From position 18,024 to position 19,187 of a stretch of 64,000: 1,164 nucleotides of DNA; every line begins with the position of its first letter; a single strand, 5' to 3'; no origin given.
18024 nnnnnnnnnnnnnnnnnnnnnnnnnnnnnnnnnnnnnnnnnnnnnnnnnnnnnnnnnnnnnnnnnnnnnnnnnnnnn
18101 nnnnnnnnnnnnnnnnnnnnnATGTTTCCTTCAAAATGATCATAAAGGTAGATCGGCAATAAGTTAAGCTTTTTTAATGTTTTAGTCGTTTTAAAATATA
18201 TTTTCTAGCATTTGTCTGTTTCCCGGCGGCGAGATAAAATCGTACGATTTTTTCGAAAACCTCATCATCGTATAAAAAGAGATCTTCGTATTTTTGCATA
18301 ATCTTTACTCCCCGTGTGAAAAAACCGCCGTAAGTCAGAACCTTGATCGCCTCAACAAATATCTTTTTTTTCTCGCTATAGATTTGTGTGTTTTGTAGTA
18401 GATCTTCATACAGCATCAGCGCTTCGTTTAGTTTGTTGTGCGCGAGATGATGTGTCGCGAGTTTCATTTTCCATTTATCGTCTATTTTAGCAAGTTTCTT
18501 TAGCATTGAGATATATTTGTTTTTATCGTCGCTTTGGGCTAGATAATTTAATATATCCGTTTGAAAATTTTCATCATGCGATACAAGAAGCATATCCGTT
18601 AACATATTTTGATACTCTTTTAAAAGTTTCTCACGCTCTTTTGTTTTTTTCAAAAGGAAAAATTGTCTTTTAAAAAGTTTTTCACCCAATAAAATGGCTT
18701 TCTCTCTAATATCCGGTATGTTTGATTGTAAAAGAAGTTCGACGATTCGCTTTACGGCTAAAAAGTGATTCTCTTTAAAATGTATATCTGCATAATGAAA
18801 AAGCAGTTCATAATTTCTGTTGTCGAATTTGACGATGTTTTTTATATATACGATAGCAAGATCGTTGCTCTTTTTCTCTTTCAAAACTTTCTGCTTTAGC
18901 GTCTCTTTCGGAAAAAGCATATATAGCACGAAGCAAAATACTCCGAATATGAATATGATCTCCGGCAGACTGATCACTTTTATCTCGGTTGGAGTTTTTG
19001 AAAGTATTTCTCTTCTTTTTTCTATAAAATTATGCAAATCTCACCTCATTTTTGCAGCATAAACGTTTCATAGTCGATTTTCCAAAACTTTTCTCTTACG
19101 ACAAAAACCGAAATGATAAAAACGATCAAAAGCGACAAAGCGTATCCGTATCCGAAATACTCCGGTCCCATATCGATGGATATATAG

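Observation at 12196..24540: Complete Pel-type exopolysaccharide locus with non-canonical gene order (pelC-D-E-F-G-X-B-A) and an extra membrane TPR gene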

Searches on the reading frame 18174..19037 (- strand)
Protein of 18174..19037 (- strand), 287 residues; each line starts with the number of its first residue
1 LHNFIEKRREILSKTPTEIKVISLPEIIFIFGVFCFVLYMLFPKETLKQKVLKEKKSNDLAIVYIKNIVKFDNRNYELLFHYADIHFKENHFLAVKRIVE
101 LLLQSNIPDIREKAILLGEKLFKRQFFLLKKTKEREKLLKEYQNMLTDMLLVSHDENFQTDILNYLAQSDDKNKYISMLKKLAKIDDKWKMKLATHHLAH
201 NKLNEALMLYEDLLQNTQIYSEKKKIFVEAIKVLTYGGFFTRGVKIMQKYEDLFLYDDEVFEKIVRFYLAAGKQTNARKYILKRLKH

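Call 3: search_protein_families(library=pfam, proteins=[window:18174-19037:-], max_evalue=0.01)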
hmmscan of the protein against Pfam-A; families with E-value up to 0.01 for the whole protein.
window:18174-19037:- (287 aa): 0 families

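Call 4: search_protein_families(library=ncbifam, proteins=[window:18174-19037:-], max_evalue=0.01)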
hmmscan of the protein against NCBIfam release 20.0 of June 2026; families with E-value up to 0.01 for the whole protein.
window:18174-19037:- (287 aa): 1 family
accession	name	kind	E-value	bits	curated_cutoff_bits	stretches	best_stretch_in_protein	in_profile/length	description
NF004705.1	PRK06041.1-3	equivalog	0.0021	17.1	400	0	18-57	149-188/465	archaellar assembly protein ArlJ/FlaJ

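Call 21: search_solved_structures(query=window:18174-19037:-, max_evalue=10, show_alignments=2)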
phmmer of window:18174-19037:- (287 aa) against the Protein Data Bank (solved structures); distinct sequences matched with E-value up to 10: 2.
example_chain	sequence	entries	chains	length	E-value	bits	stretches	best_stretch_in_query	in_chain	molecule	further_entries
4hqm_A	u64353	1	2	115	0.54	13.4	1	161-232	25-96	QsrR protein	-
8bd7_E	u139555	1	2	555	1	12.4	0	175-217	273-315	Intraflagellar transport protein 56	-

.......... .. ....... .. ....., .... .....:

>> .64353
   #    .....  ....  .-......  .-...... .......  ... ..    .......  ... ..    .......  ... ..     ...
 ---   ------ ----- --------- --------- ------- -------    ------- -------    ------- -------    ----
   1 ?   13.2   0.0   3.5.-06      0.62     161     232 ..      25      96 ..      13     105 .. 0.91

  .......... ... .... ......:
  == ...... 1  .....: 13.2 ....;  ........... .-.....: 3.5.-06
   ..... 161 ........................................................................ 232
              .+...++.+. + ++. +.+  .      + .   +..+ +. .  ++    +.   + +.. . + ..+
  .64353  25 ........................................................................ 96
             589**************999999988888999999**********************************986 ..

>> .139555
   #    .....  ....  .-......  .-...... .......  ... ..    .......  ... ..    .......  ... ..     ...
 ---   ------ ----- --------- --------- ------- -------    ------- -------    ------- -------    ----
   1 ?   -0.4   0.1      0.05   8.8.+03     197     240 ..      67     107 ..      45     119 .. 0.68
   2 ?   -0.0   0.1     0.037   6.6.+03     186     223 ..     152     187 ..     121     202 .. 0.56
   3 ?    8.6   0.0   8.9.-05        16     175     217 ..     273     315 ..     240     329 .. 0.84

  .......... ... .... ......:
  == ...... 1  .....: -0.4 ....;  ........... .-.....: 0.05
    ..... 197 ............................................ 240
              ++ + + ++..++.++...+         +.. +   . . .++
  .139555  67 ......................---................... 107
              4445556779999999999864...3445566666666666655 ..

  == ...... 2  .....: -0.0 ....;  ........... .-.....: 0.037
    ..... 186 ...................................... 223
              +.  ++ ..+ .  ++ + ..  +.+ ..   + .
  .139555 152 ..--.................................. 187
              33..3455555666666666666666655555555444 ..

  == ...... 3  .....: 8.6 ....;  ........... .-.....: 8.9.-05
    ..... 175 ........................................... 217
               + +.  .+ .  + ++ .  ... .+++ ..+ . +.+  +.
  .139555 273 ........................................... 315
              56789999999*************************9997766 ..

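Call 38: search_protein_families(library=pfam, proteins=[window:18174-19037:-], max_evalue=10)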
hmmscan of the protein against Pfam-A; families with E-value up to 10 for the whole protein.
window:18174-19037:- (287 aa): 4 families
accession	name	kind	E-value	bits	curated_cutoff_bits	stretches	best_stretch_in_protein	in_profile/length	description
PF13428.12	TPR_14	-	0.028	15.5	23.5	0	192-215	6-29/44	Tetratricopeptide repeat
PF14559.12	TPR_19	-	0.05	14.4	25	1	58-102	7-51/68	Tetratricopeptide repeat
PF00610.27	DEP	-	0.082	13.3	32.7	1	98-128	23-53/72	Domain found in Dishevelled, Egl-10, and Pleckstrin (DEP)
PF01077.27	NIR_SIR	-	0.13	12.1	27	1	58-280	65-132/158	Nitrite and sulphite reductase 4Fe-4S domain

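Call 55: find_homologous_proteins(query=window:18174-19037:-, max_evalue=0.001)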
Query window:18174-19037:- (287 aa): 16 proteins with E <= 0.001 among 1363 candidates.
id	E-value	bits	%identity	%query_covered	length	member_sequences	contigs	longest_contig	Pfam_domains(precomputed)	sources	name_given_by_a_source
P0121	1.0e-177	608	99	100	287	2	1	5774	-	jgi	-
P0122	1.9e-135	469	78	100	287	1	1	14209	-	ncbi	-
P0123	2.2e-113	397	67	99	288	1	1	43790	-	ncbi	-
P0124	1.1e-112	394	67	99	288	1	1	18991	-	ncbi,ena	-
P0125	2.5e-112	393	67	99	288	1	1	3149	-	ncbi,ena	-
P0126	2.0e-104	367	61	99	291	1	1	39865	-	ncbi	-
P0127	1.3e-95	338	56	100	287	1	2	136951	-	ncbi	-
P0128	2.1e-93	331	55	100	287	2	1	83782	-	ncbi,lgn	-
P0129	2.2e-93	331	55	100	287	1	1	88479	-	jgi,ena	jgi:hypothetical protein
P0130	3.6e-90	321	53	100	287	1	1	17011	-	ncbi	-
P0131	8.6e-89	316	53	95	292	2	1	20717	-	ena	-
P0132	1.8e-86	308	52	100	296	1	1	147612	-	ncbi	-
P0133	2.8e-73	265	51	92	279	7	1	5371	-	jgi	-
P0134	1.2e-69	253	48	92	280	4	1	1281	-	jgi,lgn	-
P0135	1.5e-66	243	48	93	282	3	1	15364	-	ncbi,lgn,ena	-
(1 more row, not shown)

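Call 68: search_protein_representatives(alignment_id=A4)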
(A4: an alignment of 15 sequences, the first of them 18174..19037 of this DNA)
Query: 15 sequences, 287 profile positions. Proteins with E-value up to 0.001 (for the whole library): 222; up to 1e-10: 96; up to 1e-30: 6. The best 150 are listed.
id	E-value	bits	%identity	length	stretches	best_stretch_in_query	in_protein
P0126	1.6e-130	451.4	-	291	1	1-286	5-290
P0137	2.5e-87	309.6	-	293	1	2-287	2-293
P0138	3.5e-38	148.4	-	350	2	14-215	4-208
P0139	8.6e-33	130.7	-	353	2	17-237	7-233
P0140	1.3e-31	126.9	-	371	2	154-283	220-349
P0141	2.9e-31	125.6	-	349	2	15-149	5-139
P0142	3.8e-30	122.0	-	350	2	14-166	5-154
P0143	1.4e-28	116.9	-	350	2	13-225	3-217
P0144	2.3e-28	116.1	-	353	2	18-211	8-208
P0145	2.6e-28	116.0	-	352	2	20-147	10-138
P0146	3.8e-28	115.4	-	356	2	21-201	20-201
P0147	4.5e-28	115.2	-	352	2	15-217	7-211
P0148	1.7e-27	113.3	-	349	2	14-152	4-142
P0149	1.8e-27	113.2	-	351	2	14-145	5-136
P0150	1.1e-26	110.6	-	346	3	16-163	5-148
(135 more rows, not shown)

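Call 77: find_encoding_contigs(protein=P0122, flank=10000, max_places=2)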
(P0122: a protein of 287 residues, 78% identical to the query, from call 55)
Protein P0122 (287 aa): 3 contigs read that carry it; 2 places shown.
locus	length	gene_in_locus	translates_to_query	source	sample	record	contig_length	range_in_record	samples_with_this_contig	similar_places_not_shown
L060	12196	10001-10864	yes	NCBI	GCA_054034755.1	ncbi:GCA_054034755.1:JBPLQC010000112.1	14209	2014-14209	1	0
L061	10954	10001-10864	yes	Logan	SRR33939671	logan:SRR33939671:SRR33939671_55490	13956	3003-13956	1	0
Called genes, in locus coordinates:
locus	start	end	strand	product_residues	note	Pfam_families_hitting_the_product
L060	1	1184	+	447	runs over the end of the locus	PF02465:FliD_N, PF07195:FliD_C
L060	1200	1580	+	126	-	PF02561:FliS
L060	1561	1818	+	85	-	-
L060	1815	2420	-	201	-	PF03458:Gly_transporter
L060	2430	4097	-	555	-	PF00682:HMGL-like, PF22615:IPMS_D2, PF08502:LeuA_dimer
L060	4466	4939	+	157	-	-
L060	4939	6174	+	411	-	PF16963:PelD_GGDEF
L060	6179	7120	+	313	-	PF14559:TPR_19 (faint)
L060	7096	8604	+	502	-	PF11997:DUF3492, PF13439:Glyco_transf_4 (weak), PF00534:Glycos_transf_1, PF13692:Glyco_trans_1_4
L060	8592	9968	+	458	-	PF16933:PelG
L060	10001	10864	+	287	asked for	-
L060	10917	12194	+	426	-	?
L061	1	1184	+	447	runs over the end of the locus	PF02465:FliD_N, PF07195:FliD_C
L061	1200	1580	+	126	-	PF02561:FliS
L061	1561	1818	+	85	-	-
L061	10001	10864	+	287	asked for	-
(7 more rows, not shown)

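Call 89: search_solved_structures(query=A4, max_evalue=10, show_alignments=2)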
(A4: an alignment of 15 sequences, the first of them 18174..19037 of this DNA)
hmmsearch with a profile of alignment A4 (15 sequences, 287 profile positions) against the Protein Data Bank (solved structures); distinct sequences matched with E-value up to 10: 3.
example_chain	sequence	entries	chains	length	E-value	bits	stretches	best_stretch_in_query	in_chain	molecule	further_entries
8are_A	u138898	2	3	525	0.81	12.6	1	155-236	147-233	Oligopeptide-binding protein OppA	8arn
2e2e_A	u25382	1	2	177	0.93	12.4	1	157-221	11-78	Formate-dependent nitrite reductase complex nrfG subunit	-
8bd7_E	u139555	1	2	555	1.4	11.8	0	158-230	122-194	Intraflagellar transport protein 56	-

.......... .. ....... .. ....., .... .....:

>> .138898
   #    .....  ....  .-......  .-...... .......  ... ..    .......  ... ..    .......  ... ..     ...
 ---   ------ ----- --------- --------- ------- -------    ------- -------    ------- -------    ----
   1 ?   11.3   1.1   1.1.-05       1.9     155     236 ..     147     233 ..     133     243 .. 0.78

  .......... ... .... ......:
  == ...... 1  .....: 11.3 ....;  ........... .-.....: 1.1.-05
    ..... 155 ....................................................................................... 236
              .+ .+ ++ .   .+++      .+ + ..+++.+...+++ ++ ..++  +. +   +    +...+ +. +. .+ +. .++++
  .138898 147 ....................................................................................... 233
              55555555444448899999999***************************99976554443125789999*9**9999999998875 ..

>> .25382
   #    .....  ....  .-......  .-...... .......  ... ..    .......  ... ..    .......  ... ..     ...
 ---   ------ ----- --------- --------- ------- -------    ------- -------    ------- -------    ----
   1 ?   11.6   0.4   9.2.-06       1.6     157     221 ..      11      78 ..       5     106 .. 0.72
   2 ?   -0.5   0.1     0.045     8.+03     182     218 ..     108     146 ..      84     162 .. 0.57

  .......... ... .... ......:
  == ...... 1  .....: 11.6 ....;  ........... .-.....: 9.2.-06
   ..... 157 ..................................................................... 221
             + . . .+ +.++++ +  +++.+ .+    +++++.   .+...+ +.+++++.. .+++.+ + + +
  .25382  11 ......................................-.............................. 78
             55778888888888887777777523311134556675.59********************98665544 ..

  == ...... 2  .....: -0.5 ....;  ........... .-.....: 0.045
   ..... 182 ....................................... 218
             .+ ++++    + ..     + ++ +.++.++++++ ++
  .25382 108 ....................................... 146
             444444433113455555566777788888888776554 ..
